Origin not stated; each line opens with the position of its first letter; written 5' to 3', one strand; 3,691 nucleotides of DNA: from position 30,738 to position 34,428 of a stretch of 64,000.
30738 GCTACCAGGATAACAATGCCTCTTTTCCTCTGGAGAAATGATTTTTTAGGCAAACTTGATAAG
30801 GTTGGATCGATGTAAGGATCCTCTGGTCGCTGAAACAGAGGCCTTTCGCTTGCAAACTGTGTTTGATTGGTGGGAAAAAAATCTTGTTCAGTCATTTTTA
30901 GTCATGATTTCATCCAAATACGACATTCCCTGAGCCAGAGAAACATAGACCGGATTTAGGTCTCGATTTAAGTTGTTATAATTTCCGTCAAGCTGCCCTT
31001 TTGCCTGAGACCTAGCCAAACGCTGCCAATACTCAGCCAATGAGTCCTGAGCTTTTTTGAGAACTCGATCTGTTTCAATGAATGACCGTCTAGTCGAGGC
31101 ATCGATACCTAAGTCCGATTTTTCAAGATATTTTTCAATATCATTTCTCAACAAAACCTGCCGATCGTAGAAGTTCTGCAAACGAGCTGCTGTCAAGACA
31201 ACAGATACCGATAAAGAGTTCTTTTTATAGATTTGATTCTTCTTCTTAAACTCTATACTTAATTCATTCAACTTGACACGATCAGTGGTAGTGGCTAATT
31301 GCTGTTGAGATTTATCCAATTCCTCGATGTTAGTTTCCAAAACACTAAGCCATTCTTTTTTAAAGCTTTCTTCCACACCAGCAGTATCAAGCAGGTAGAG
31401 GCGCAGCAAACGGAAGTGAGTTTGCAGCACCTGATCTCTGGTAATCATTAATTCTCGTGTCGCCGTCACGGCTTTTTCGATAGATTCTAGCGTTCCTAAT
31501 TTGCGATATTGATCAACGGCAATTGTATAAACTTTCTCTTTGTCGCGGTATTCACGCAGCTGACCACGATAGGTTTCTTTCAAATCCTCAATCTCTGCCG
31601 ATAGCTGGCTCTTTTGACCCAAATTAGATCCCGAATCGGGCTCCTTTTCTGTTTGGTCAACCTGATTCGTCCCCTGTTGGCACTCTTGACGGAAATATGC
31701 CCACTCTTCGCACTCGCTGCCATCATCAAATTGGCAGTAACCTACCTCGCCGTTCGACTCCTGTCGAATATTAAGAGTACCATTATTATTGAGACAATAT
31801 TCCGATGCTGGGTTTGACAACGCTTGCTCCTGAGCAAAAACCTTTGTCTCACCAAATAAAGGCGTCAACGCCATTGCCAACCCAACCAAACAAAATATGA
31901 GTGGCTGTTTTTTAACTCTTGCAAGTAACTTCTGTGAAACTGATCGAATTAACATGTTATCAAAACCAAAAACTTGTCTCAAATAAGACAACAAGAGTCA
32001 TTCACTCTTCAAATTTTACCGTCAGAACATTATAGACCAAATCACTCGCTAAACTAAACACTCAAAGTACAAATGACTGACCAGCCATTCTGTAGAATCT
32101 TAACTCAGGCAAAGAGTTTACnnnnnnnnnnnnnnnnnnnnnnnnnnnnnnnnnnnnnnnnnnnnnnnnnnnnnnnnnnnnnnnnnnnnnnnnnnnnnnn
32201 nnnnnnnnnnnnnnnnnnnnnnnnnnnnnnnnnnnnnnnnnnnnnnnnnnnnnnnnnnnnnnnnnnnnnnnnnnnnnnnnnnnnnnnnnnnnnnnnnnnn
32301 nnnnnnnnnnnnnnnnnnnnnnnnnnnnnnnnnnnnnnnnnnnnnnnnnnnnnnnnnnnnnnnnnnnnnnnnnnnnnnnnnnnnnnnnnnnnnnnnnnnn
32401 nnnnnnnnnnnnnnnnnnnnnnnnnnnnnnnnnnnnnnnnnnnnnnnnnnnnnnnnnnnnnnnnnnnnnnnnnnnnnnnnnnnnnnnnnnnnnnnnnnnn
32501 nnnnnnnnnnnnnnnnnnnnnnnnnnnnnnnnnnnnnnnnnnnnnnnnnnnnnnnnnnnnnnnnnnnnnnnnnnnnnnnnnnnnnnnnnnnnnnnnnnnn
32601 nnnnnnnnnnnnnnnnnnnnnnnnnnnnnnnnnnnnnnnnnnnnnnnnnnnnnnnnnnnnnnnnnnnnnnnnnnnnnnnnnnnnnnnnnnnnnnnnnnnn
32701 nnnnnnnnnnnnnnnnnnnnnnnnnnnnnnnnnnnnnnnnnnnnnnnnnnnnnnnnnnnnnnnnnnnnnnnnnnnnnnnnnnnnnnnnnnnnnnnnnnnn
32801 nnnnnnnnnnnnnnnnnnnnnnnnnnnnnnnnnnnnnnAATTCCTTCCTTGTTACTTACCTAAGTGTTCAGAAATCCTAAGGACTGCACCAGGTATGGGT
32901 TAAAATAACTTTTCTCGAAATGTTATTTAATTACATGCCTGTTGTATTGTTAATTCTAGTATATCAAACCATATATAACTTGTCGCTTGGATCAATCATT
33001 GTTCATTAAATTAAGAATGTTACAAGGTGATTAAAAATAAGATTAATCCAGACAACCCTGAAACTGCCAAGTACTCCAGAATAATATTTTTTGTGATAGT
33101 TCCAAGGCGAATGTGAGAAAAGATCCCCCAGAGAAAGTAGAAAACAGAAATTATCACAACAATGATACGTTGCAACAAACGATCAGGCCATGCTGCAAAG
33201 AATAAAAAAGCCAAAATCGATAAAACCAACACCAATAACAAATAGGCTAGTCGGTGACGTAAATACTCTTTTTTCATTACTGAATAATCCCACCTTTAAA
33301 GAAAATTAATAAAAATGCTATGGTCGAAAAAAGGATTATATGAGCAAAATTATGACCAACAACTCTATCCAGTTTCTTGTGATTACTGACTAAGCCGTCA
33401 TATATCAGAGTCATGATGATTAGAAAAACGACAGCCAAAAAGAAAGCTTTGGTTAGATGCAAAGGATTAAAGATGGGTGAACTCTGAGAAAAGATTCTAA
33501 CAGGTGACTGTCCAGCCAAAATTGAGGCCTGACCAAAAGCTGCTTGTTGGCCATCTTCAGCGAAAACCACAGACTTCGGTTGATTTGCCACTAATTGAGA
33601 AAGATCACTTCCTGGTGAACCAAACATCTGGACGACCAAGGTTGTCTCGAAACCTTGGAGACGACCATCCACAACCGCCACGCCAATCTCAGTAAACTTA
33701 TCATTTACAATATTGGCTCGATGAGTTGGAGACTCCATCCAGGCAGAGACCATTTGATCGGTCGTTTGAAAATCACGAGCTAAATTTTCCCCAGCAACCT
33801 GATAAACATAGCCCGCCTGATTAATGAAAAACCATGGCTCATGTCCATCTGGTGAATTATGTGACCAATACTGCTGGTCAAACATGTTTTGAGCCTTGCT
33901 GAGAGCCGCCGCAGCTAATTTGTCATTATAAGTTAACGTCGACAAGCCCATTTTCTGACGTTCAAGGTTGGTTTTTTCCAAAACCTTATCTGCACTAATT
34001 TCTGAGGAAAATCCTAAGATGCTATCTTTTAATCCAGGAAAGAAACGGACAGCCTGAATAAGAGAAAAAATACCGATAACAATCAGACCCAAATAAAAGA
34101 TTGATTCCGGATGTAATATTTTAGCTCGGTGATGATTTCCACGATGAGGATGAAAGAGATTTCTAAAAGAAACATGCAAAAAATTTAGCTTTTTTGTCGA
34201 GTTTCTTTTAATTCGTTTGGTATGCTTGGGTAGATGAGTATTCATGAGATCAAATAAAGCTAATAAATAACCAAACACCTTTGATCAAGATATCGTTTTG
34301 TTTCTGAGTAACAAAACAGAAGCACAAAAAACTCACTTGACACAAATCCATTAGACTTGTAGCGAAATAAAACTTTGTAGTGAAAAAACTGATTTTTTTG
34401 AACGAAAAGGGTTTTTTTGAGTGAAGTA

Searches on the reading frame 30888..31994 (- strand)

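Call 69: search_protein_families(library=pfam, proteins=[window:30888-31994:-], max_evalue=0.001)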
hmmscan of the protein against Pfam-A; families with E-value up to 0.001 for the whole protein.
window:30888-31994:- (368 aa): 1 family
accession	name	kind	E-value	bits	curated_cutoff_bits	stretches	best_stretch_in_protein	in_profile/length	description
PF03891.20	DUF333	-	3e-19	69.5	25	1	59-103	2-46/47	Domain of unknown function (DUF333)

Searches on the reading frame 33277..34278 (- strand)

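Call 68: search_protein_families(library=ncbifam, proteins=[window:33277-34278:-], max_evalue=0.001)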
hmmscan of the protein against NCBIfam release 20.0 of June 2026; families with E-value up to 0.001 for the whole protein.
window:33277-34278:- (333 aa): 2 families
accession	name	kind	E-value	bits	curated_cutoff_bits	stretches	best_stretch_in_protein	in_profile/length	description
TIGR02909.1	spore_YkwD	subfamily_domain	2.9e-32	111.2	171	1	97-219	6-125/127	uncharacterized protein, YkwD family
NF052539.1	DivAsocLipDalA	equivalog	6.6e-18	65.1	200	1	97-203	49-155/169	divisome-associated lipoprotein DalA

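Call 69: search_protein_families(library=pfam, proteins=[window:33277-34278:-], max_evalue=0.001)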
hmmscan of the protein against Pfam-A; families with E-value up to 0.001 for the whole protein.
window:33277-34278:- (333 aa): 1 family
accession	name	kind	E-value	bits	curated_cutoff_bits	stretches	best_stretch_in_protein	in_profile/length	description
PF00188.32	CAP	-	4.4e-22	79.6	21.1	1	100-218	1-116/117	Cysteine-rich secretory protein family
